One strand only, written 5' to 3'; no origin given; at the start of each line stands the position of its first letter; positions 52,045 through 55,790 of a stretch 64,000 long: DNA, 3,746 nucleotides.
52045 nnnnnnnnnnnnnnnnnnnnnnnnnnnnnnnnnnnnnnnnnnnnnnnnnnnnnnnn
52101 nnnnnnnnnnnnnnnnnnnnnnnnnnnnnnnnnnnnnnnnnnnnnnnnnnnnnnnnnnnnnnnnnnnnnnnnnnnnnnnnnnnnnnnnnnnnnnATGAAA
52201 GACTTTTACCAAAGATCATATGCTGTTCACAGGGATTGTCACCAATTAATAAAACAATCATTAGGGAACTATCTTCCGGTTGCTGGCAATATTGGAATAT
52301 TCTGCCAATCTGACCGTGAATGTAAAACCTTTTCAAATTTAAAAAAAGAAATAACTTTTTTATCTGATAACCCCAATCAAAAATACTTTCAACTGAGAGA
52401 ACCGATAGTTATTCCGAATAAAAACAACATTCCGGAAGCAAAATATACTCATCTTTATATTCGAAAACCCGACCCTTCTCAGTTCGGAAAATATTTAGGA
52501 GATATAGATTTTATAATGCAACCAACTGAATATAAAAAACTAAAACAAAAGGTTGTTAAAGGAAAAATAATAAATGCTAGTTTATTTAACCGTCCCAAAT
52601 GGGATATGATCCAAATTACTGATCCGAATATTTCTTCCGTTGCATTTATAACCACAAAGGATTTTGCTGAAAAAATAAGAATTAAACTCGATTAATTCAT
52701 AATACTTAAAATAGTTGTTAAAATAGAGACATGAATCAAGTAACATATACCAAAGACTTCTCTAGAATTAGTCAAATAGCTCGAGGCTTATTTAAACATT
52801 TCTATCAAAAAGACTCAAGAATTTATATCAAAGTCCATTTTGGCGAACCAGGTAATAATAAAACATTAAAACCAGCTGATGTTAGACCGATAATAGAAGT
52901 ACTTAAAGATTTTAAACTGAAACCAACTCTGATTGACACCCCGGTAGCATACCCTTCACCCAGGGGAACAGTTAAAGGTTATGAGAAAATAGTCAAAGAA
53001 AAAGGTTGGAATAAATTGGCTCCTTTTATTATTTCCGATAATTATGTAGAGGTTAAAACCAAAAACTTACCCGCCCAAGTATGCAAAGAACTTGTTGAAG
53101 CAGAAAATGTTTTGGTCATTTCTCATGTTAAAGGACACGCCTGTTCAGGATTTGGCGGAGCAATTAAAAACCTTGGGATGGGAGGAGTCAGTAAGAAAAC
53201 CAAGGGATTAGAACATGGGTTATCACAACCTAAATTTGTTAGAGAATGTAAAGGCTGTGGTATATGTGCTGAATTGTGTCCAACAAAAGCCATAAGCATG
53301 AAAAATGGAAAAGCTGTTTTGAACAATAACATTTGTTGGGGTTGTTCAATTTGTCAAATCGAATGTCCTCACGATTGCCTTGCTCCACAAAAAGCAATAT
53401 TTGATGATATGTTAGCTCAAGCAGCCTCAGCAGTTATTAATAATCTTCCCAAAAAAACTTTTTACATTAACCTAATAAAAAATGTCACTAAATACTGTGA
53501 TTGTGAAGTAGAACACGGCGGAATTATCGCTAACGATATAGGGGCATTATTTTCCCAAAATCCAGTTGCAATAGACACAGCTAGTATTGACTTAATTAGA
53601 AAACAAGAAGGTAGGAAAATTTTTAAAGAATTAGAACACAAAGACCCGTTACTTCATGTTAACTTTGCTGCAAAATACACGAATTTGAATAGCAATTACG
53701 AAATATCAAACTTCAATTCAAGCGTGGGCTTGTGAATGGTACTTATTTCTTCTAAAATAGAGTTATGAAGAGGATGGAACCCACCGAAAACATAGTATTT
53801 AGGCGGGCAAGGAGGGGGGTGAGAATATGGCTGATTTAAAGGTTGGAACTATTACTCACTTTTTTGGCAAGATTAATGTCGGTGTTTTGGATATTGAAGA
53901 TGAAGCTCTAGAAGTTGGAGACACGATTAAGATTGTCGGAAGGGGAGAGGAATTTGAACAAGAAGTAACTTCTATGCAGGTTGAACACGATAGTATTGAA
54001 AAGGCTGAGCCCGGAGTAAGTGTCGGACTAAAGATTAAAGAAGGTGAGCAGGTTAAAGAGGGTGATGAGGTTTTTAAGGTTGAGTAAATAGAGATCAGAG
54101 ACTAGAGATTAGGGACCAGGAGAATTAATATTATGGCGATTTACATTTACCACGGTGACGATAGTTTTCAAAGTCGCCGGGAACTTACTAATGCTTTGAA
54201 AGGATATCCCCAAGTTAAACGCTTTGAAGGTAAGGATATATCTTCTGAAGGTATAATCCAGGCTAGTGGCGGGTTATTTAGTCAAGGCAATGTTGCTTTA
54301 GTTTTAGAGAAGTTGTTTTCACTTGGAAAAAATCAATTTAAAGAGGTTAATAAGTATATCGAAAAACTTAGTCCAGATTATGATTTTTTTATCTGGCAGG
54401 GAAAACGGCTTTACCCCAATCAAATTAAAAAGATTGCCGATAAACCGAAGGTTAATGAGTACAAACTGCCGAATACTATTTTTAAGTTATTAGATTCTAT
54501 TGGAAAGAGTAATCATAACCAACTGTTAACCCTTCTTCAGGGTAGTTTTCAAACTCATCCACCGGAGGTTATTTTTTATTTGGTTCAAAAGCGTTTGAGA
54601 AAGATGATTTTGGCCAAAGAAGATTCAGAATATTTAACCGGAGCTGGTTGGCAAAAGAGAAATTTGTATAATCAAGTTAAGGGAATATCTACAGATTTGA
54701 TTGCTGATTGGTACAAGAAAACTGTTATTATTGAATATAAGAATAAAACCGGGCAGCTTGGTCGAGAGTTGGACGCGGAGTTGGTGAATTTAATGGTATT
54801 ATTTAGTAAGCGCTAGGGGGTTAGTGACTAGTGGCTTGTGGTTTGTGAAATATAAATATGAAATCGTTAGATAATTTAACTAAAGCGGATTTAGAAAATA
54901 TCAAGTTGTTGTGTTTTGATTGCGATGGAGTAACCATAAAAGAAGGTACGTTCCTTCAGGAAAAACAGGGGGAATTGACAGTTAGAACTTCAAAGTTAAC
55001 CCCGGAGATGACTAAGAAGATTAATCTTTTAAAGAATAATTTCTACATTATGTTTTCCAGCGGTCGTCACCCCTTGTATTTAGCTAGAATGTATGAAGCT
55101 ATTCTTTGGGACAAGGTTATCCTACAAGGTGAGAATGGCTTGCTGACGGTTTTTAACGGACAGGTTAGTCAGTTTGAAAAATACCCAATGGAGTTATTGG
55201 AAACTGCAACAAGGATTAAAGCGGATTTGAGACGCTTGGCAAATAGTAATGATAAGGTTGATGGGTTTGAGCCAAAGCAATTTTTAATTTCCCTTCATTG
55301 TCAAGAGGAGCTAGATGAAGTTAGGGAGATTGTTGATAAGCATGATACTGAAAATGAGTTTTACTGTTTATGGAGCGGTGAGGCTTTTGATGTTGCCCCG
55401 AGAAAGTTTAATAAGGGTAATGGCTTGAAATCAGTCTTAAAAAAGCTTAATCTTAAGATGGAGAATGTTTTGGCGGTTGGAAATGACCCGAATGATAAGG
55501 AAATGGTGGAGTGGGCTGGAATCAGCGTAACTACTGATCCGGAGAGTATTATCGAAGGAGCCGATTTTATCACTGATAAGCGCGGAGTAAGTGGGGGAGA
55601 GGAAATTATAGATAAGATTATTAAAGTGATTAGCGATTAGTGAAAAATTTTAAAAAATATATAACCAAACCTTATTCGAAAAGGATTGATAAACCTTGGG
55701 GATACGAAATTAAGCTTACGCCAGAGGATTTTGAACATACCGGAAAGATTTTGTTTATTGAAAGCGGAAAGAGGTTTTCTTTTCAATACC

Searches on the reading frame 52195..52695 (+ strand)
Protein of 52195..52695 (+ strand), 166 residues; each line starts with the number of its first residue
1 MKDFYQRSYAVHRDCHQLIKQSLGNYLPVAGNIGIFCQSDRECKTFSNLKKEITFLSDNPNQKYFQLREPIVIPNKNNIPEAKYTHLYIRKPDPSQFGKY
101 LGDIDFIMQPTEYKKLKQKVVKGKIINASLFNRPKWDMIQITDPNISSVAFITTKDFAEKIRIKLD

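Call 60: search_protein_families(library=pfam, proteins=[window:52195-52695:+], max_evalue=0.0001)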
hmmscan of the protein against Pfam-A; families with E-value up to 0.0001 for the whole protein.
window:52195-52695:+ (166 aa): 0 families

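Call 77: search_protein_families(library=pfam, proteins=[window:52195-52695:+], max_evalue=1)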
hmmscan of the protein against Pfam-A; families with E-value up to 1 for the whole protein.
window:52195-52695:+ (166 aa): 1 family
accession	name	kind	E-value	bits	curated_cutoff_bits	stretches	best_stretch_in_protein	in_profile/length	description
PF13024.11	DUF3884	-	0.086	12.8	21.7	1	20-58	23-60/73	Protein of unknown function (DUF3884)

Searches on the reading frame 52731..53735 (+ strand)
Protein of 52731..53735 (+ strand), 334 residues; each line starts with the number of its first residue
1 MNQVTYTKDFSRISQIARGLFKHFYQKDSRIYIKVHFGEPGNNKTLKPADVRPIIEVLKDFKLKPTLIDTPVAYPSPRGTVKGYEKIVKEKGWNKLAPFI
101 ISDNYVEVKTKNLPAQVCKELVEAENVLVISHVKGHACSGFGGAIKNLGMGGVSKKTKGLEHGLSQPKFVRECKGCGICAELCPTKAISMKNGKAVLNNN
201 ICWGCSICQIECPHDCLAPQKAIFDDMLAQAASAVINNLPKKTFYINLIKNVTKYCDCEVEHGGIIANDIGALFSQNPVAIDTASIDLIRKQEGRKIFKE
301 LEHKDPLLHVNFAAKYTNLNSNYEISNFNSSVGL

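Call 60: search_protein_families(library=pfam, proteins=[window:52731-53735:+], max_evalue=0.0001)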
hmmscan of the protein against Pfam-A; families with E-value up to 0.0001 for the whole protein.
window:52731-53735:+ (334 aa): 5 families
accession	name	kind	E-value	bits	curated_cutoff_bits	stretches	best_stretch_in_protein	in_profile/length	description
PF04015.17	DUF362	-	1.6e-31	110.4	24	1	31-287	1-200/200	Domain of unknown function (DUF362)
PF00037.32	Fer4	-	7.4e-08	32.3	21.1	1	172-189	7-24/24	4Fe-4S binding domain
PF12838.12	Fer4_7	-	2.8e-06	28.1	27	1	173-216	2-52/52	4Fe-4S dicluster domain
PF13187.11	Fer4_9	-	4.8e-06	27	27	1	172-216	1-51/52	4Fe-4S dicluster domain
PF14697.11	Fer4_21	-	8.7e-05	23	35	0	172-217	7-57/59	4Fe-4S dicluster domain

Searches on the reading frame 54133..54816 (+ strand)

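Call 60: search_protein_families(library=pfam, proteins=[window:54133-54816:+], max_evalue=0.0001)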
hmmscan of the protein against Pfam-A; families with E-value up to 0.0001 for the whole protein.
window:54133-54816:+ (227 aa): 1 family
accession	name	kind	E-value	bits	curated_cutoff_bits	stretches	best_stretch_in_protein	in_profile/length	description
PF21694.2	DNA_pol3_delta_C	-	6.2e-05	23.4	27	0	114-218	2-117/121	DNA polymerase III delta subunit, C-terminal domain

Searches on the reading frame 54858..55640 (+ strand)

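Call 60: search_protein_families(library=pfam, proteins=[window:54858-55640:+], max_evalue=0.0001)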
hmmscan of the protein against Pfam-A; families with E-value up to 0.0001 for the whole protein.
window:54858-55640:+ (260 aa): 3 families
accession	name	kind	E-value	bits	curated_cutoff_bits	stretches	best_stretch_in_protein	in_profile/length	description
PF08282.18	Hydrolase_3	-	2.8e-19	70.3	20.9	1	128-241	131-245/255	haloacid dehalogenase-like hydrolase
PF05116.19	S6PP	-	3.9e-07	30.4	20.3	1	146-221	126-201/247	Sucrose-6F-phosphate phosphohydrolase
PF00702.32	Hydrolase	-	5.6e-05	24.1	26.4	0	186-221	156-191/191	haloacid dehalogenase-like hydrolase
